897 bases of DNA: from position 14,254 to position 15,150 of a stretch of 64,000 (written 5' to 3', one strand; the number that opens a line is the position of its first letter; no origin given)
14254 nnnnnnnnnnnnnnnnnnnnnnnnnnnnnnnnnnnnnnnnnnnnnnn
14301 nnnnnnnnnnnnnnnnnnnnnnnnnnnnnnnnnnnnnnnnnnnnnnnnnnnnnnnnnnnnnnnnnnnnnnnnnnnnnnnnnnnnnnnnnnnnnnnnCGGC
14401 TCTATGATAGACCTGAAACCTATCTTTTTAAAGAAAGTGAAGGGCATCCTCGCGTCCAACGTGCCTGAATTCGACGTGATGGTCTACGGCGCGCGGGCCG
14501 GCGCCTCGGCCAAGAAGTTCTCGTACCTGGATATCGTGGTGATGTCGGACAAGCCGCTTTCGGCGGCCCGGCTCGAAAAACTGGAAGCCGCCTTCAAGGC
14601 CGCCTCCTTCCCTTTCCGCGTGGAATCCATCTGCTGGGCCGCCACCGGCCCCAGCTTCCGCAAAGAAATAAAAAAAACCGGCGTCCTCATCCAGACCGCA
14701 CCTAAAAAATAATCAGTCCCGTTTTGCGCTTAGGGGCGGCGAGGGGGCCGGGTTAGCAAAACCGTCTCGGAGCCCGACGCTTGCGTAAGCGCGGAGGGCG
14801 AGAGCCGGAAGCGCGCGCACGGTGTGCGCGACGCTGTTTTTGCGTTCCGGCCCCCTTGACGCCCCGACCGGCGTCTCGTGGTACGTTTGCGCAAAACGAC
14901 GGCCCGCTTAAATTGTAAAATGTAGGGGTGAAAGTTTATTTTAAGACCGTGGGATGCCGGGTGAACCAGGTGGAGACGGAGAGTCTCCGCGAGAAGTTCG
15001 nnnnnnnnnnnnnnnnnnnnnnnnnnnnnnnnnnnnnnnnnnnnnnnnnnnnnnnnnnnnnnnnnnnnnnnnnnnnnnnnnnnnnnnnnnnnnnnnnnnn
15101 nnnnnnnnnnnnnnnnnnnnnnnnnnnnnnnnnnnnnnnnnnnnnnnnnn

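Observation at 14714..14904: Dispersed multi-hairpin intergenic element (copy A) whose helices are preserved by compensatory changes relative to a second copy 38 kb away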

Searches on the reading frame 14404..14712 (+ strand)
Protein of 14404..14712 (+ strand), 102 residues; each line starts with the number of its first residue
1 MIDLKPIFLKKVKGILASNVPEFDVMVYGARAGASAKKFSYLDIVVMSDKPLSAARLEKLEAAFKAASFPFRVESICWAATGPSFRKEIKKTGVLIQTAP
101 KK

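Call 45: find_encoding_contigs(protein=window:14404-14712:+, flank=3000, max_places=8)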
Protein window:14404-14712:+ (102 aa): 11 contigs read that carry it; 4 places shown.
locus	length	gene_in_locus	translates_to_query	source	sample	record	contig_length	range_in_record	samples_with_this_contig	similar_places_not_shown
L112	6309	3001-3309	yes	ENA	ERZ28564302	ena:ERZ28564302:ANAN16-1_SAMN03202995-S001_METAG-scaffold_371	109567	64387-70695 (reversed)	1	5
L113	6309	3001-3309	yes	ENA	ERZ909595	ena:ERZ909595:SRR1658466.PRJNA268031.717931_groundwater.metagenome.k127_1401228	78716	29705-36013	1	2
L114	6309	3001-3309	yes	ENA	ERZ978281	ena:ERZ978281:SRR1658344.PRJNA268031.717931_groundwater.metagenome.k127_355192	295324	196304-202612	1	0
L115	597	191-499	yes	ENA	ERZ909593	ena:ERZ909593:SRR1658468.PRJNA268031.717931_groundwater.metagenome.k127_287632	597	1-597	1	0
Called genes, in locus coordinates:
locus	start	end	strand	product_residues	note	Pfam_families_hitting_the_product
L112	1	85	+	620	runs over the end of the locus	PF00012:HSP70, PF06723:MreB_Mbl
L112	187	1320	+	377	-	PF00226:DnaJ, PF01556:DnaJ_C, PF00684:DnaJ_CXXCXGXG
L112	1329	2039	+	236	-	PF20260:PUA_4, PF04452:Methyltrans_RNA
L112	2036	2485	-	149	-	PF00072:Response_reg, PF23198:PDE8A_N (weak)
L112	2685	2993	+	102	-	PF01909:NTP_transf_2 (weak), PF18765:Polbeta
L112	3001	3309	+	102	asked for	-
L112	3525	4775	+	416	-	PF00919:UPF0004, PF04055:Radical_SAM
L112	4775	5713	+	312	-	PF13646:HEAT_2 (faint)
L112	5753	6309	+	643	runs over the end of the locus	-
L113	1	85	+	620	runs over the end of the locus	PF00012:HSP70, PF06723:MreB_Mbl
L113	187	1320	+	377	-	PF00226:DnaJ, PF01556:DnaJ_C, PF00684:DnaJ_CXXCXGXG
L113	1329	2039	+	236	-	PF20260:PUA_4, PF04452:Methyltrans_RNA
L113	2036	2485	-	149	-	PF00072:Response_reg, PF23198:PDE8A_N (weak)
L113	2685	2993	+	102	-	PF01909:NTP_transf_2 (weak), PF18765:Polbeta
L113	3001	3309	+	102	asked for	-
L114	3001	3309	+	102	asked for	-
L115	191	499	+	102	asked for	-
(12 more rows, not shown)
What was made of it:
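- Copy A follows small MNT-type genes of the kind often found in cassettes (call 45).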

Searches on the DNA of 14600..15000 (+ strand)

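Call 7: search_rna_families(source=window, start=14600, end=15000, threshold=evalue, max_evalue=10, show_alignments=3)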
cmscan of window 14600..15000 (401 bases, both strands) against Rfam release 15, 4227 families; matches with E-value up to 10: 3.
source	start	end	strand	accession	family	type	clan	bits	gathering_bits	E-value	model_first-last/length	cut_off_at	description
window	14684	14747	-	RF03454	mir-1267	Gene; miRNA;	-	14.8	70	4.5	1-78/78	no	mir-1267 microRNA precursor family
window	14734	14864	+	RF04159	MIR1437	Gene; miRNA;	-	14.1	168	8.3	1-192/192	no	MIR1437 microRNA precursor family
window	14600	14699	-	RF01946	KCNQ1OT1_1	Gene; lncRNA;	-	8.5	70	0.37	1-118/464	3'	KCNQ1 overlapping transcript 1 conserved region 1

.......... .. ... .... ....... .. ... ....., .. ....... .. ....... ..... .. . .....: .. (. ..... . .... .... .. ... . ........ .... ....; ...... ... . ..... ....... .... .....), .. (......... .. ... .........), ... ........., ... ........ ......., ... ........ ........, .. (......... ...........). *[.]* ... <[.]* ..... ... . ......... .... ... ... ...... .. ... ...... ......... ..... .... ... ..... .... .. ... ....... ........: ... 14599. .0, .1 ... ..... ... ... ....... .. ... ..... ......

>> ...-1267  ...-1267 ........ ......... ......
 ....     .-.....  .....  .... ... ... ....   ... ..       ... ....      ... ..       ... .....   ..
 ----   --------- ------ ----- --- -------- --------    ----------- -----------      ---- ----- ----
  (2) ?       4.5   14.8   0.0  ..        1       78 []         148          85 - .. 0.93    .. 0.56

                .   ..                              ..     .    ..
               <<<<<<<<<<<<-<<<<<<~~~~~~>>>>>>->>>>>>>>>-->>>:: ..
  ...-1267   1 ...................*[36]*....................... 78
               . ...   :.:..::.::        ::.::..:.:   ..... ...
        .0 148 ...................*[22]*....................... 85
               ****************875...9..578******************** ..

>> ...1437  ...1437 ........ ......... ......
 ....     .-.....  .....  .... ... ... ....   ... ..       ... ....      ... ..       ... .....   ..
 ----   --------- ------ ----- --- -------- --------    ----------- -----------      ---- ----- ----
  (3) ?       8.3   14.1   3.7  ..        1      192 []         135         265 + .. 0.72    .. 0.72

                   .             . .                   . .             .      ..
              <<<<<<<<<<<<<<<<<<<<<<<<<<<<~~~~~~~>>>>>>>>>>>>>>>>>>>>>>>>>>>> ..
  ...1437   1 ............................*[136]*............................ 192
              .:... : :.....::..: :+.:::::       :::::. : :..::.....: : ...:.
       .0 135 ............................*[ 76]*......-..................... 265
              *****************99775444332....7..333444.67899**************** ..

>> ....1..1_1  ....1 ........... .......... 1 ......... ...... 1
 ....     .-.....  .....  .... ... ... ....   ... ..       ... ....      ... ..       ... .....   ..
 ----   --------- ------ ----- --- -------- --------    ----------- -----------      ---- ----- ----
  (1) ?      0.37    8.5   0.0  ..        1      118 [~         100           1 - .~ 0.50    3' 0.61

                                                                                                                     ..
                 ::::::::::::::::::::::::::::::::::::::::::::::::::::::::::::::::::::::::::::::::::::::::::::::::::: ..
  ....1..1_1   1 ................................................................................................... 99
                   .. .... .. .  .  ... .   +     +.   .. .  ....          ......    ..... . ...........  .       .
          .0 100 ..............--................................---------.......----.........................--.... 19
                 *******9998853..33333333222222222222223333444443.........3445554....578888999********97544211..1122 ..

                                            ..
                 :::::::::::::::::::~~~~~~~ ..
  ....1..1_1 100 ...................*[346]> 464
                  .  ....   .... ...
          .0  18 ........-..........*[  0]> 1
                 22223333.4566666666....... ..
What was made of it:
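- On Any Rfam 15 RNA family: Only chance-level hits with E = 0.37-8.3 around copy A (call 7).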

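Call 38: build_rna_model(alignment_id=A3, structure=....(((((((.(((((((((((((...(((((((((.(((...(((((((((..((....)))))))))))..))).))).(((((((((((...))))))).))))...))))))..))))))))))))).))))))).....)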
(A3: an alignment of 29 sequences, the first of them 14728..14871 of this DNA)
Model R1 built from alignment A3 (29 sequences, 145 columns); structure: as given.
model positions 144; base pairs 54; branch points 1; effective number of sequences 0.93; information 0.591 bits per position. Calibrated on 0.2 Mb of random sequence (short: E-values are rough).
structure used (alignment columns):
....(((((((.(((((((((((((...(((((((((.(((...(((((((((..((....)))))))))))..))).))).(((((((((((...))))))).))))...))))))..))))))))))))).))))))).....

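Call 39: search_with_rna_model(model_id=R1, sources=[window, L001, L002, L003, L004, L005, L006, L007, L008, L009, L010, L011, L012, L013, L014, L015, L016, L017, L018, L019, L020, L021, L022, L023, L024, L025, L026, L027, L028, L029, L030, L031, L032, L033, L034, L035, L036, L037, L038, L039, L040, L041, L042, L043, L044, L045, L046, L047, L048, L049, L050, L051, L052, L053, L054, L055, L056, L057, L058, L059, L060, L061, L062, L063, L064, L065, L066, L067, L068, L069, L070, L071, L072, L073, L074, L075, L076, L077, L078, L079, L080, L081, L082, L083, L084, L085, L086, L087, L088, L089, L090, L091, L092, L093, L094, L095, L096, L097, L098, L099], max_evalue=0.001, make_alignment=true)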
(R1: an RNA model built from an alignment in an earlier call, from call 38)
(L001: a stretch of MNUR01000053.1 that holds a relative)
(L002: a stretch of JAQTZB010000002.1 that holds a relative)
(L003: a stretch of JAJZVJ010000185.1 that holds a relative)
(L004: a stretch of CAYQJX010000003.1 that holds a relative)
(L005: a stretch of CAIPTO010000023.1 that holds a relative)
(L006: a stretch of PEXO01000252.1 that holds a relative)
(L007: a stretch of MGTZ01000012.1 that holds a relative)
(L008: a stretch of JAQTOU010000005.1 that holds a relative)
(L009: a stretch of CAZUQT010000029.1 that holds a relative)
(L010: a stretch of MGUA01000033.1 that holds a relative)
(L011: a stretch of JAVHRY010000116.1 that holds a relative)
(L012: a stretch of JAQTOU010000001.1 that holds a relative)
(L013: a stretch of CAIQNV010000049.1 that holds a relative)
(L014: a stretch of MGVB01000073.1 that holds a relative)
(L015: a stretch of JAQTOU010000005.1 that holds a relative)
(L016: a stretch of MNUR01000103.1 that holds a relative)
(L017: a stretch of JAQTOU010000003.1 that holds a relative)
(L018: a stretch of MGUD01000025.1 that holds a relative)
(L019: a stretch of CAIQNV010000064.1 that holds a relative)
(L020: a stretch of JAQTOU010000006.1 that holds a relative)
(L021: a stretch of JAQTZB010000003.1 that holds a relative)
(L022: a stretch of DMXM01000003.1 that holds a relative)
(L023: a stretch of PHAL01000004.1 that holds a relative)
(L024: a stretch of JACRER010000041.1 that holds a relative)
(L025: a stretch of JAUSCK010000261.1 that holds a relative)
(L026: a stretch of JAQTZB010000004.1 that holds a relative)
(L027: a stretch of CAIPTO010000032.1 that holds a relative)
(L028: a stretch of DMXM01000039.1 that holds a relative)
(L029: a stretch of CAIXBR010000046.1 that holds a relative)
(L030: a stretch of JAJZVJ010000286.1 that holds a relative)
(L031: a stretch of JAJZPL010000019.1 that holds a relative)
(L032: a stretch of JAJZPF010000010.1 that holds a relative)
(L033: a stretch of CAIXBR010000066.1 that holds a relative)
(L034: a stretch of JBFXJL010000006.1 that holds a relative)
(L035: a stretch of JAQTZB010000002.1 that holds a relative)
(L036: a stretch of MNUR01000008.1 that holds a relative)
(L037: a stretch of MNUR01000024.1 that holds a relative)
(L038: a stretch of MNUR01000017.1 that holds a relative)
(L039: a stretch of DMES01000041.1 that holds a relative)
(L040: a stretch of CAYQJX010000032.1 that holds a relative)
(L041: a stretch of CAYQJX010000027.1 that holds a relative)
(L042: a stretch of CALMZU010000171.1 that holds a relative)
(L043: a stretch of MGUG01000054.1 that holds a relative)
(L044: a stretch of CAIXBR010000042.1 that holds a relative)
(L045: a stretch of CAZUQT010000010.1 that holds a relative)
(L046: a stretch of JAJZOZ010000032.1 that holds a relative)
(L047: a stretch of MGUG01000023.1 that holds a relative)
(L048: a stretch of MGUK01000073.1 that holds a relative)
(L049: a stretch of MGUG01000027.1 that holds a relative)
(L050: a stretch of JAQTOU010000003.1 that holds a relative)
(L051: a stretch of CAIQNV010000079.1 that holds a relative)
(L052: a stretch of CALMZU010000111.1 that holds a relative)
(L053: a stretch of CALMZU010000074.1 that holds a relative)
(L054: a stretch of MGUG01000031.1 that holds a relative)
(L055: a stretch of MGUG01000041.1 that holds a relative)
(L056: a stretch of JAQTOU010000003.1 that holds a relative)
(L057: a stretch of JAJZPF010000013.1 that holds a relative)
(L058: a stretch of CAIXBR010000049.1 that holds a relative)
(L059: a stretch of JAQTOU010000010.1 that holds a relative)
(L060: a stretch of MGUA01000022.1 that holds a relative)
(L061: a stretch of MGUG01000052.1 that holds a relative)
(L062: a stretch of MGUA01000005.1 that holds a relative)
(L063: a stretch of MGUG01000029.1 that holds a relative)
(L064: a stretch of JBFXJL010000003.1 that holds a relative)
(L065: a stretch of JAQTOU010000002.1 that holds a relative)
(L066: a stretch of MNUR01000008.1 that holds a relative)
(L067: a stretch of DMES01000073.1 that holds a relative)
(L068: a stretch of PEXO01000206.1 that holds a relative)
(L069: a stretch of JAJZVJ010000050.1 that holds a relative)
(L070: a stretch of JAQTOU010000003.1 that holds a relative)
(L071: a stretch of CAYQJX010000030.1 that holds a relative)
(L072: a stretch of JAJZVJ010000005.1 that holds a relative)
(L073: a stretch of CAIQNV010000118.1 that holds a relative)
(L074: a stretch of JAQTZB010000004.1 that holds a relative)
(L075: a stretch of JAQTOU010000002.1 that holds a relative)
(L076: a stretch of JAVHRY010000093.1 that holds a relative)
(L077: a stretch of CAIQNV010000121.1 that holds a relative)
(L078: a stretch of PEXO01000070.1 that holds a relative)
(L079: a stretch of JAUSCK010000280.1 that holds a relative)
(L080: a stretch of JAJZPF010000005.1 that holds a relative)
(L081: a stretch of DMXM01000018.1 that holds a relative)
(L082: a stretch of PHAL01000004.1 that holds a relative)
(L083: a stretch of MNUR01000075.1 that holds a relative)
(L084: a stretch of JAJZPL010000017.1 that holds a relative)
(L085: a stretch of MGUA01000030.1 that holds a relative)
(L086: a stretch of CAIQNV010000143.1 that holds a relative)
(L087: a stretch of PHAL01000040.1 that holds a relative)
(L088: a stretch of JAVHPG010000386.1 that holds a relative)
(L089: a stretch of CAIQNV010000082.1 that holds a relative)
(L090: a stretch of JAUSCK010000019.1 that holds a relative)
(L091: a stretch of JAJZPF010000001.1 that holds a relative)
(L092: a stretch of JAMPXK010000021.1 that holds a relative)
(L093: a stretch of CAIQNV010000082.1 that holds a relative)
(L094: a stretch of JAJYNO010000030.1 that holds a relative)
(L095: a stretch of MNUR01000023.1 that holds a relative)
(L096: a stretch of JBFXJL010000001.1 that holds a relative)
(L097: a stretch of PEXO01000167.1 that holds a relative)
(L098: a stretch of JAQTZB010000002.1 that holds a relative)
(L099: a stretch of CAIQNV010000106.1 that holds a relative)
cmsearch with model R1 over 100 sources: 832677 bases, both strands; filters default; matches with E-value up to 0.001: 126.
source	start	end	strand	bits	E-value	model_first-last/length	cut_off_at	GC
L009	737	880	-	156.8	7.9e-33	1-144/144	no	0.67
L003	800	943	-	155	2e-32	1-144/144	no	0.67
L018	3472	3615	+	154.6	2.6e-32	1-144/144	no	0.7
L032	7306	7449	+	152.3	8.7e-32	1-144/144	no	0.69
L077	5032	5175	+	151.8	1.1e-31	1-144/144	no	0.7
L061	675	818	-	151.3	1.5e-31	1-144/144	no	0.68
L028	4045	4188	-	151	1.7e-31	1-144/144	no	0.69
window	14728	14871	+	151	1.7e-31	1-144/144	no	0.72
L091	6234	6377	-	151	1.7e-31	1-144/144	no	0.69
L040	4477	4620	-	150.9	1.8e-31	1-144/144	no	0.67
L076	4416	4559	+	150.5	2.2e-31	1-144/144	no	0.65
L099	4064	4207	-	150.1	2.7e-31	1-144/144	no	0.74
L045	1323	1466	-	149.9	3.1e-31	1-144/144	no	0.67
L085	5236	5379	-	148.2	7.3e-31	1-144/144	no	0.62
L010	7150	7293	-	147.6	1e-30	1-144/144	no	0.68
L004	3505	3648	-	147.2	1.3e-30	1-144/144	no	0.69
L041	2665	2808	+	146.2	2.1e-30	1-144/144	no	0.66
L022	1640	1783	+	145.7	2.8e-30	1-144/144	no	0.69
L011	2461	2604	-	145.1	3.9e-30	1-144/144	no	0.67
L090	3495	3637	-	145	4.1e-30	1-144/144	no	0.65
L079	1578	1720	+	144.3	5.9e-30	1-144/144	no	0.71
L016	3788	3931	+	144.3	6e-30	1-144/144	no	0.67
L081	4334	4477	+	143.8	7.5e-30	1-144/144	no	0.65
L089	6965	7109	-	143.8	7.8e-30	1-144/144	no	0.7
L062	592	735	+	140.8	3.7e-29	1-144/144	no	0.68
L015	2760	2903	-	138.2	1.4e-28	1-144/144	no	0.7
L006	4041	4183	-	137.1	2.7e-28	1-144/144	no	0.71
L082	2711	2853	-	136.8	3e-28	1-144/144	no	0.7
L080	181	324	+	136.4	3.9e-28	1-144/144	no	0.69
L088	4311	4454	-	135.8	5.3e-28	1-144/144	no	0.69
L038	3960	4103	+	135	8.1e-28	1-144/144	no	0.64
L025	3956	4098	+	132.8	2.6e-27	1-144/144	no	0.69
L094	1269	1412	+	131.7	4.6e-27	1-144/144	no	0.66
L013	148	291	-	129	1.9e-26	1-144/144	no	0.72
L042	6103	6246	-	125.9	9.7e-26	1-144/144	no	0.7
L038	2312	2456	+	124.3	2.2e-25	1-144/144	no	0.63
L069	1360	1523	+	121.8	8.2e-25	1-144/144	no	0.67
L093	4796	4939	+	121.6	9.1e-25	1-144/144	no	0.73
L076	787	929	+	121.4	1e-24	1-144/144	no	0.71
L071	5095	5259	-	120.8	1.4e-24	1-144/144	no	0.68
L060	7023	7187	+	120.4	1.7e-24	1-144/144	no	0.66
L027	1706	1847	-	116.1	1.7e-23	1-144/144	no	0.66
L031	5174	5313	+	112.9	9e-23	1-144/144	no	0.65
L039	4000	4142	+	112.3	1.2e-22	1-144/144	no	0.67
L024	3775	3913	+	109.6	5.2e-22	1-144/144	no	0.69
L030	3644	3785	+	108.6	8.6e-22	1-144/144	no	0.7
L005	6314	6454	-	108.1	1.2e-21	1-144/144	no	0.67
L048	6515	6657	-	107.3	1.8e-21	1-144/144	no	0.68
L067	1358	1501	-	107.2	1.9e-21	1-144/144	no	0.66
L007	4501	4645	-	105.9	3.6e-21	1-144/144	no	0.68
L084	5493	5633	-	104.8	6.4e-21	1-144/144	no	0.68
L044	6877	7016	-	104.6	7.4e-21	1-144/144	no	0.69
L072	506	646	+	103.9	1e-20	1-144/144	no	0.68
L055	5417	5556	-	103.9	1.1e-20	1-144/144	no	0.64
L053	777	914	-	101.9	3e-20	1-144/144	no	0.7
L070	5517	5656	+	101.8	3.2e-20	1-144/144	no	0.69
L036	1264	1404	-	101.1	4.6e-20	1-144/144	no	0.66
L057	3682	3820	-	100.5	6.3e-20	1-144/144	no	0.67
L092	2724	2864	+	100.3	6.8e-20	1-144/144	no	0.67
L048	6723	6863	+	100.3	7.1e-20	1-144/144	no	0.67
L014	7091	7230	-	99.8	9.2e-20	1-144/144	no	0.67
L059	5701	5840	+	99.6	1e-19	1-144/144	no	0.69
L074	3657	3795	+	99.3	1.2e-19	1-144/144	no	0.71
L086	3174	3312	-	98.6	1.8e-19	1-144/144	no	0.64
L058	1312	1450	-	98.3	2e-19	1-144/144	no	0.69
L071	2349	2494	-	98.2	2.1e-19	1-144/144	no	0.69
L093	4626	4765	-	97.9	2.5e-19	1-144/144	no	0.7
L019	4507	4646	+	97.5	3.1e-19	1-144/144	no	0.69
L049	2867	3008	+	97.1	3.7e-19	1-144/144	no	0.67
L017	3423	3562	-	96.6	4.8e-19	1-144/144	no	0.71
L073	2895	3033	-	96.2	6.2e-19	1-144/144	no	0.66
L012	5206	5345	+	95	1.1e-18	1-144/144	no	0.62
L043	3307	3447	+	94.6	1.4e-18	1-144/144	no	0.66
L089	7142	7282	+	94.4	1.6e-18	1-144/144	no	0.66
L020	5846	5985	+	93.8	2.2e-18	1-144/144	no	0.69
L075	7459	7600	-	93.6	2.4e-18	1-144/144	no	0.69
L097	2640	2778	-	93.4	2.6e-18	1-144/144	no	0.67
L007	4691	4829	+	93.2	2.9e-18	1-144/144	no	0.65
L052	2900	3042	-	93.1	3.2e-18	1-144/144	no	0.73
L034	7180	7318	+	91.8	6.1e-18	1-144/144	no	0.63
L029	4600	4738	-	91.4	7.4e-18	1-144/144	no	0.7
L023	3693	3831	+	89.9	1.7e-17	1-144/144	no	0.63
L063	4016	4155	+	88.6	3.3e-17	1-144/144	no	0.67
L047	7595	7734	+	87.8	5e-17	1-144/144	no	0.64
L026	3132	3271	-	87.7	5.5e-17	1-144/144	no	0.67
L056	3049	3188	-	87.5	6e-17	1-144/144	no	0.69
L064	1894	2032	-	87.3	6.7e-17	1-144/144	no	0.65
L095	6954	7095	+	87.3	6.8e-17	1-144/144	no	0.71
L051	1216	1356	-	87.2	6.9e-17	1-144/144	no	0.68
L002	5956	6095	+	86.6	9.5e-17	1-144/144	no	0.67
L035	1165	1303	+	86.5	1e-16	1-144/144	no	0.66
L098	2564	2703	-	85.6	1.7e-16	1-144/144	no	0.69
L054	353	493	+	85.4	1.8e-16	1-144/144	no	0.68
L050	861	1000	+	85.2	2e-16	1-144/144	no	0.67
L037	21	186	-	83.9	4.1e-16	1-144/144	no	0.73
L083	5848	5987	-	83.6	4.7e-16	1-144/144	no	0.7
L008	754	886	+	82.9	6.7e-16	1-144/144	no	0.71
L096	1624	1788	-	82.3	9.1e-16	1-144/144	no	0.7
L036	1412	1601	+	82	1.1e-15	1-144/144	no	0.69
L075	1007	1146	-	81.4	1.5e-15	1-144/144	no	0.65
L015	2943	3089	+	81.2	1.7e-15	1-144/144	no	0.67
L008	564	710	-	80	3.1e-15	1-144/144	no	0.69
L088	367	482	-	79.8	3.4e-15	12-132/144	no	0.64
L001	450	588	-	79.2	4.7e-15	1-144/144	no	0.65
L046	2055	2192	-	79.1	5.1e-15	1-144/144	no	0.63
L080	9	127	-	79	5.3e-15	11-133/144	no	0.69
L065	2638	2777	+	78.7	6.3e-15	1-144/144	no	0.69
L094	6261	6401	-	74.7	5.1e-14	1-144/144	no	0.69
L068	3375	3513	-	74.3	6.1e-14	1-144/144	no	0.73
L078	2905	3044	+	74.3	6.4e-14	1-144/144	no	0.71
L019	2182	2325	+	70.9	3.7e-13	1-144/144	no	0.75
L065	2456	2597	-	70.7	4.2e-13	1-144/144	no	0.73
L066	5924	6063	-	67.1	2.8e-12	1-144/144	no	0.72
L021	3178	3317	-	66.4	4.1e-12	1-144/144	no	0.66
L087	42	205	+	61.7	4.9e-11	1-144/144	no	0.63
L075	1206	1371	+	61.2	6.4e-11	1-144/144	no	0.72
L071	2508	2647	+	56.6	7.1e-10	1-144/144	no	0.69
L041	2497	2636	-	54.6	2.1e-09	1-144/144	no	0.71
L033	188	355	-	49.5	2.9e-08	1-144/144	no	0.64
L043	3145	3275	-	42.5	1.2e-06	1-144/144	no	0.69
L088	4498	4568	+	41.2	2.3e-06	1-72/144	3'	0.73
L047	2796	2866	-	35.9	3.8e-05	35-109/144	no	0.76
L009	738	881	+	30.9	0.00055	1-144/144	no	0.67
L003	801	944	+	30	0.00089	1-144/144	no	0.67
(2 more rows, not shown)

Alignment A4: 126 matches aligned to the model, 333 columns, each read 5' to 3' on its own strand. Consensus structure (alignment columns), stored with it:
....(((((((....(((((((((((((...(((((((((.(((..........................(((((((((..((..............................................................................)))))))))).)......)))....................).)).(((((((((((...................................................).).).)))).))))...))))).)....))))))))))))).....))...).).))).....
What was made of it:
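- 14838..14865 (+): Copy A, P2 3' strand TTTTGC (14838-14843), loop GTT (14844-14846) and P1 3' arm (14847-14865). Model hit window 14728-14871, 151 bits (call 39).
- The reverse strand scores more than 120 bits lower for the strong copies (call 39).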
